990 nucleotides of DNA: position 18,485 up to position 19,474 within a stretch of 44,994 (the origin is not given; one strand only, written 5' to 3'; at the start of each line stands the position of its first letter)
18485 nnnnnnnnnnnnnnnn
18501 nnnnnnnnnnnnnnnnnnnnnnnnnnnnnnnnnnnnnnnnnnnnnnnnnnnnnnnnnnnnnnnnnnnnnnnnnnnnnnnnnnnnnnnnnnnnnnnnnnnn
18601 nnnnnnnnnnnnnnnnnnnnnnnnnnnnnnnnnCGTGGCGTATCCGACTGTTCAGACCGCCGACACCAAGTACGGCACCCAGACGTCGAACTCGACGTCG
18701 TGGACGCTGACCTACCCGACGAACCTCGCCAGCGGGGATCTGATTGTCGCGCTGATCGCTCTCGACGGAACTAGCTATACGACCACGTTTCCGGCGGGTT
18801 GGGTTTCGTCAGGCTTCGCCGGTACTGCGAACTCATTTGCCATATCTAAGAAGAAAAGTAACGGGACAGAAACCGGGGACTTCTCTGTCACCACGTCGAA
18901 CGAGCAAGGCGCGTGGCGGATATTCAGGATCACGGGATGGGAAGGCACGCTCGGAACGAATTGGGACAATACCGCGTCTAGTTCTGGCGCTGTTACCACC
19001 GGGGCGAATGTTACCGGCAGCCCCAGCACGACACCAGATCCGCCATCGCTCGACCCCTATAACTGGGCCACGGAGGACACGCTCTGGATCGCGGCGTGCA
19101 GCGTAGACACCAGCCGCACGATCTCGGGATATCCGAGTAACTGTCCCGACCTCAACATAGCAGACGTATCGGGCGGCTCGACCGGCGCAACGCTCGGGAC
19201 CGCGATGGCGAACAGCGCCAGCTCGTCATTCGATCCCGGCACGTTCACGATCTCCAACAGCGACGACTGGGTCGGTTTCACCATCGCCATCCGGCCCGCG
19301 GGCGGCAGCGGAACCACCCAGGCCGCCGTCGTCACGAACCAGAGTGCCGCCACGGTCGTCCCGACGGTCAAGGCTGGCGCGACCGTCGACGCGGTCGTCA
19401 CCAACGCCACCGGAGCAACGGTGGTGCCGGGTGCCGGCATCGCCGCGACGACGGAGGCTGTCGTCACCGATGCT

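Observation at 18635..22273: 1212-aa protein built from about 38 copies of a 22-residue Ala/Val/Thr repeat: a candidate ultra-regular beta-solenoid fibre of no family I recognise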

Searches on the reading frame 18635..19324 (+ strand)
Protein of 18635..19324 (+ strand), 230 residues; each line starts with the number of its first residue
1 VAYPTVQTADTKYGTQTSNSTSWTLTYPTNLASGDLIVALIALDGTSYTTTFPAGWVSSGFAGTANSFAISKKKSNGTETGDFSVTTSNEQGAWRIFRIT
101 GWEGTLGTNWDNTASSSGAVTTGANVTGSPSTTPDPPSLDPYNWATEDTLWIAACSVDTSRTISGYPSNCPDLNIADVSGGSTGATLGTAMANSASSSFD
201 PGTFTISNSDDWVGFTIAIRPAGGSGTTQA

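Call 26: predict_structure(alignment_id=A1)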
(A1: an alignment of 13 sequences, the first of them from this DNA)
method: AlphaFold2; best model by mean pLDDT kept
length: 230 residues; sequences in the alignment: 13
mean_pLDDT: 89.1   pTM: 0.89
mean pLDDT of the five models: 89.1, 88.7, 88.4, 87.2, 85.8
residues with pLDDT >= 90: 156; 70-90: 57; 50-70: 11; < 50: 6
segments of 3 or more residues with pLDDT < 50: 225-230
pLDDT, mean of each block of 10 residues (from residue 1): 91 94 97 97 90 94 90 96 94 96 88 67 75 93 87 92 94 91 88 94 93 94 55
secondary structure, 60 per line:
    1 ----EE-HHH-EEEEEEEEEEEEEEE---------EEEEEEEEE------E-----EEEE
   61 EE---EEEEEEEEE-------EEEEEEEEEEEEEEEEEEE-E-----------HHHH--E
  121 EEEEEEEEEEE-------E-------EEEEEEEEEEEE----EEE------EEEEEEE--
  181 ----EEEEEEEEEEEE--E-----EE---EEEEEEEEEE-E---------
elements in order: E12-26 E36-44 E57-62 E66-74 E82-100 H114-117 E120-131 E147-158 E163-165 E172-178 E185-196 E210-219

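Call 29: fold_search(model_id=the predicted structure, library=pdb)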
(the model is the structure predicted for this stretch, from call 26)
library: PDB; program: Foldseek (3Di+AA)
matches with E <= 10: 441; with E <= 0.001: 0
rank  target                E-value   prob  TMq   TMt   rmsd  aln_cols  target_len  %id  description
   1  8xfg_A                1.3e-02  0.09  0.19  0.08  25.9       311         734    8  Cryo-EM structure of integrin ITGAV, ITGB3 and CYCLO (RGDFK) complex, conformation 1 (released 2024-12-18)
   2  9efi_A                2.5e-02  0.15  0.23  0.09  25.3       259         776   10  VIP3Cb1 Protoxin Structure (released 2025-06-18)
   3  6q5u_D                2.8e-02  0.16  0.23  0.16  15.5       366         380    7  High resolution electron cryo-microscopy structure of the bacteriophage PR772 (released 2019-06-19)
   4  3h7y_B                4.3e-02  0.16  0.27  0.27  13.4       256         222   11  Crystal structure of BacB, an enzyme involved in Bacilysin synthesis, in tetragonal form (released 2009-09-22)
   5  6h2b_A                5.9e-02  0.07  0.19  0.15  20.9       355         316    8  Structure of the Macrobrachium rosenbergii Nodavirus (released 2018-10-31)
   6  7ye3_E                6.3e-02  0.23  0.34  0.30  11.9       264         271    8  Crystal structure of Lactobacillus rhamnosus 4-deoxy-L-threo-5-hexosulose-uronate ketol-isomerase KduI complexed with  (released 2023-07-05)
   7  9efg_A                6.3e-02  0.13  0.24  0.10  25.4       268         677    9  VIP3Cb1 Toxin structure (released 2025-06-18)
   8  4lr4_C                8.0e-02  0.07  0.18  0.13  21.1       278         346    8  Crystal structure of a putative secreted protein (EUBREC_3654) from Eubacterium rectale at 2.43 A resolution (released 2013-09-18)
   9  6i56_A                8.5e-02  0.09  0.22  0.19  29.0       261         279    8  Crystal structure of PBSX exported protein XepA (released 2019-11-20)
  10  6i56_B                9.1e-02  0.06  0.19  0.16  28.9       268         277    8  Crystal structure of PBSX exported protein XepA (released 2019-11-20)
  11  9u60_E                9.7e-02  0.03  0.13  0.03  25.7       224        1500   10  C3 convertases zymogen C4b2 in loading state (released 2026-01-14)
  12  7ye3_D                1.2e-01  0.20  0.35  0.32  11.2       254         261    7  Crystal structure of Lactobacillus rhamnosus 4-deoxy-L-threo-5-hexosulose-uronate ketol-isomerase KduI complexed with  (released 2023-07-05)
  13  7vgk_E                1.3e-01  0.14  0.31  0.29  12.9       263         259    8  Crystal structure of Lactobacillus rhamnosus 4-deoxy-L-threo-5-hexosulose-uronate ketol-isomerase KduI (released 2022-10-19)
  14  8cem_B                1.5e-01  0.06  0.18  0.06  20.1       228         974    6  Structure of bovine native C3, re-refinement (released 2023-04-05)
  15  6mrm_C                1.6e-01  0.09  0.26  0.20  20.3       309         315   11  Red Clover Necrotic Mosaic Virus (released 2019-10-16)
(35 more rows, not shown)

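Call 30: fold_search(model_id=the predicted structure, library=viral)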
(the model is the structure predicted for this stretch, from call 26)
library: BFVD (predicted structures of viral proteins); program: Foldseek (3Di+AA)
matches with E <= 10: 920; with E <= 0.001: 63
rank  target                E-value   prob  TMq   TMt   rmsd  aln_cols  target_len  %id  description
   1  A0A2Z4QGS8            3.0e-10  1.00  0.77  0.75   2.8       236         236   22  (no name in the UniProt tables at hand)
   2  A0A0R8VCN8            5.5e-09  1.00  0.74  0.27   3.0       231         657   16  (no name in the UniProt tables at hand)
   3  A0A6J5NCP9            9.0e-09  1.00  0.73  0.20   3.3       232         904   18  Uncharacterized protein [uncultured Caudovirales phage]
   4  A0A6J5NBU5            1.0e-08  1.00  0.67  0.33   5.2       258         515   15  Uncharacterized protein [uncultured Caudovirales phage]
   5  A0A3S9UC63            2.0e-08  1.00  0.64  0.65   4.2       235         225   17  (no name in the UniProt tables at hand)
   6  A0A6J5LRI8            5.8e-08  1.00  0.65  0.68   4.4       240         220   15  Uncharacterized protein [uncultured Caudovirales phage]
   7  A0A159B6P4            6.1e-08  1.00  0.64  0.72   4.5       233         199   18  (no name in the UniProt tables at hand)
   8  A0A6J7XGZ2            6.9e-08  1.00  0.65  0.24   5.2       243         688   20  Uncharacterized protein [uncultured Caudovirales phage]
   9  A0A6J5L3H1            7.4e-08  1.00  0.71  0.70   5.7       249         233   18  Uncharacterized protein [uncultured Caudovirales phage]
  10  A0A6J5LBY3            7.4e-08  1.00  0.36  0.16  22.4       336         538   14  Uncharacterized protein [uncultured Caudovirales phage]
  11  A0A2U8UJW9            1.0e-07  1.00  0.68  0.48   3.7       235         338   16  (no name in the UniProt tables at hand)
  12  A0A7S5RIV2            1.1e-07  1.00  0.67  0.71   3.9       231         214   17  Uncharacterized protein [Rhizobium phage RHph_I1_6]
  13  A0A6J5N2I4            1.2e-07  1.00  0.65  0.21   6.0       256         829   14  Uncharacterized protein [uncultured Caudovirales phage]
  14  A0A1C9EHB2            2.2e-07  1.00  0.58  0.62   5.5       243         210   14  Minor tail protein [Mycobacterium phage Tonenili]
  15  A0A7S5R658            2.7e-07  1.00  0.65  0.32   3.6       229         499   16  (no name in the UniProt tables at hand)
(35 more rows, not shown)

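Call 31: search_protein_representatives(alignment_id=A1)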
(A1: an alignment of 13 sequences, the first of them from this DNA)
Query: 13 sequences, 223 profile positions. Proteins with E-value up to 0.001 (for the whole library): 12470; up to 1e-10: 7411; up to 1e-30: 1953. The best 150 are listed.
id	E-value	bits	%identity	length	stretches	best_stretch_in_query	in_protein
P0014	1.2e-126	437.1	-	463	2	4-220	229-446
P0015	1.0e-122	424.2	-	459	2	4-218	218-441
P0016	1.2e-113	394.6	-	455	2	2-216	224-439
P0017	1.5e-109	381.3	-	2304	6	10-221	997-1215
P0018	8.0e-100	349.4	-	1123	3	2-219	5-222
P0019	4.9e-99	346.8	-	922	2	1-220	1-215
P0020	8.1e-97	339.6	-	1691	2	4-217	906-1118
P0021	1.3e-96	338.9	-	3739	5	3-216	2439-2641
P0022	1.1e-94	332.6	-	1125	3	3-216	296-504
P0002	7.3e-89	313.6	-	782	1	1-221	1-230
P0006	9.3e-88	309.9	-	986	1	1-219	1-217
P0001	3.0e-86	305.0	-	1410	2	2-219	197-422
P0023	4.0e-86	304.6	-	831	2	1-217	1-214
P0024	1.2e-85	303.1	-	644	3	3-214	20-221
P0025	4.2e-85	301.3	-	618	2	4-218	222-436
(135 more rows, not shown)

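Call 39: search_dna_similar(query=window:18635-19324:+, collection=phages, mode=protein, max_evalue=0.01, max_rows=30)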
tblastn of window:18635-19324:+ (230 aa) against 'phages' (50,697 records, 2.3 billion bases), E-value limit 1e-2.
No match.

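Call 42: find_related_loci(query=A1, collection=genome_contigs, flank=8000)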
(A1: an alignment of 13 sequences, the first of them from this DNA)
Query A1 (230 aa) in genome_contigs; peptide patterns used: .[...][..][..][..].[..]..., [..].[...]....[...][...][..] (x = any residue, [..] = any of these).
90 stretches matched a pattern; 15 encode a relative of the query (tblastn E <= 1e-3); 15 distinct loci.
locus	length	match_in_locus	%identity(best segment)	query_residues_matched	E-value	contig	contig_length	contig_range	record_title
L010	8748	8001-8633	42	1-221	3e-38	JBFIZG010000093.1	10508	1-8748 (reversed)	MAG: Gemmatimonadales bacterium isolate Mix_sand14.2021.12.G.67 k141_3156198_length_10508_cov_8.0000, whole genome shotg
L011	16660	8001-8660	35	1-230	9e-30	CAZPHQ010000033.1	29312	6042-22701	MAG TPA_asm: uncultured Spirochaetia bacterium isolate SRP077602_co3_46 genome assembly, contig: NODE_1729_length_29312_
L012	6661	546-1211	35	2-224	1e-26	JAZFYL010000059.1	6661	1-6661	MAG: Gemmatimonadales bacterium isolate MT5bin.3 MT5bin.3_59, whole genome shotgun sequence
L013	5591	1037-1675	32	3-222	1e-26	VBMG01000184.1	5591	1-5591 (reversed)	MAG: Methanobacteriota archaeon isolate EA_17 14_0929_05_40cm_scaffold_53345, whole genome shotgun sequence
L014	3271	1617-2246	32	3-219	2e-24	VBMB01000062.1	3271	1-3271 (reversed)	MAG: Methanobacteriota archaeon isolate EA_12 14_1009_12_30cm_scaffold_19322, whole genome shotgun sequence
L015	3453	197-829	35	1-220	3e-23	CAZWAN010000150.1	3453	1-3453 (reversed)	MAG TPA_asm: uncultured Flavobacteriaceae bacterium isolate binchicken_co176_13 genome assembly, contig: NODE_33301_leng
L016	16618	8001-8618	34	3-222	1e-22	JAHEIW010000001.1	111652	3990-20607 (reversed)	MAG: Deltaproteobacteria bacterium isolate Ww513 NODE_144_length_111652_cov_22.259973, whole genome shotgun sequence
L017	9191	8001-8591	35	22-221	9e-22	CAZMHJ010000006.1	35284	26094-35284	MAG TPA_asm: uncultured Candidatus Saccharibacteria bacterium isolate SRP170004_co1_605 genome assembly, contig: NODE_16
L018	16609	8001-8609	34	2-222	1e-21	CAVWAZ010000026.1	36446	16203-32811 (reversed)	MAG: uncultured delta proteobacterium isolate MFD09730.bin.2.52 genome assembly, contig: contig_57, whole genome shotgun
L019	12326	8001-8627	33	3-220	2e-21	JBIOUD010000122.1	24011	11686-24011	MAG: Candidatus Limnocylindria bacterium isolate MAG143 k127_2635637, whole genome shotgun sequence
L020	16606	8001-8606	33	2-222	3e-21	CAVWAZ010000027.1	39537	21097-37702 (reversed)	MAG: uncultured delta proteobacterium isolate MFD09730.bin.2.52 genome assembly, contig: contig_58, whole genome shotgun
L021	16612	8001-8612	34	3-222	3e-21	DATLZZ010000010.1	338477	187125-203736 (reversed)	MAG TPA_asm: Candidatus Xenobia bacterium isolate SMAG_U13312 k141_567785, whole genome shotgun sequence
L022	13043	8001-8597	34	20-223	3e-21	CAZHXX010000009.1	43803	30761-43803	MAG TPA_asm: uncultured Candidatus Saccharibacteria bacterium isolate SRP257259_co1_389 genome assembly, contig: NODE_81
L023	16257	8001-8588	34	19-221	1e-21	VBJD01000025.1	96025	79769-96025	MAG: Chloroflexi bacterium isolate CF_147 14_0929_05_30cm_scaffold_64, whole genome shotgun sequence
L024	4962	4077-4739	30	1-211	7e-8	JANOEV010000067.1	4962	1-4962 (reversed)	MAG: Burkholderiales bacterium isolate SOY_65_metabat_14 SOY_65_k141_3834249, whole genome shotgun sequence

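Call 43: find_related_loci(query=A1, collection=viral_contigs, flank=8000)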
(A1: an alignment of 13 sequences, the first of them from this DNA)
Query A1 (230 aa) in viral_contigs; peptide patterns used: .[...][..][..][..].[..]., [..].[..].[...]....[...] (x = any residue, [..] = any of these).
92 stretches matched a pattern; 53 encode a relative of the query (tblastn E <= 1e-3); 53 distinct loci.
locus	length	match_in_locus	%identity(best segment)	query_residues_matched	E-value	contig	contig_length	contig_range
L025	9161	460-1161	58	1-230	2e-72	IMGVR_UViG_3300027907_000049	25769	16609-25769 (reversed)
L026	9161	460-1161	58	1-230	2e-72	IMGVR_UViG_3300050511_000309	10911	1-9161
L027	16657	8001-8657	56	1-222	3e-70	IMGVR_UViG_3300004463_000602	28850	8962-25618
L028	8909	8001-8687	55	6-229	9e-68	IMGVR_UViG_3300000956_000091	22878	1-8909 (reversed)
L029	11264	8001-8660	51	1-225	2e-54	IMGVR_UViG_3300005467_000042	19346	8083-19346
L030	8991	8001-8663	49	1-228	5e-54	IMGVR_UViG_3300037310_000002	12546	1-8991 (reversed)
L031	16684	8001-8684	54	1-221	3e-52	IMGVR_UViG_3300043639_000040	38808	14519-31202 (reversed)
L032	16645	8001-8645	49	2-220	2e-50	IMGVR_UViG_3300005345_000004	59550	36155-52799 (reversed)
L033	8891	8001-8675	47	3-228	1e-48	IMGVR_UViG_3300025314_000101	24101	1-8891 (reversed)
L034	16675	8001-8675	47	3-228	4e-49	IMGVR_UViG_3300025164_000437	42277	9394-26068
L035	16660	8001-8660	50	1-222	2e-47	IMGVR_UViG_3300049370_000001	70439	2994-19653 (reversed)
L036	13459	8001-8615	47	2-199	7e-44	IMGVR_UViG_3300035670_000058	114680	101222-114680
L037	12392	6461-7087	35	1-221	2e-26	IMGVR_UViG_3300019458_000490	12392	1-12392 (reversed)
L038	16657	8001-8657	31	1-230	2e-21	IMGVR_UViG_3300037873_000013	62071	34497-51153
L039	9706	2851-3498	33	1-228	7e-21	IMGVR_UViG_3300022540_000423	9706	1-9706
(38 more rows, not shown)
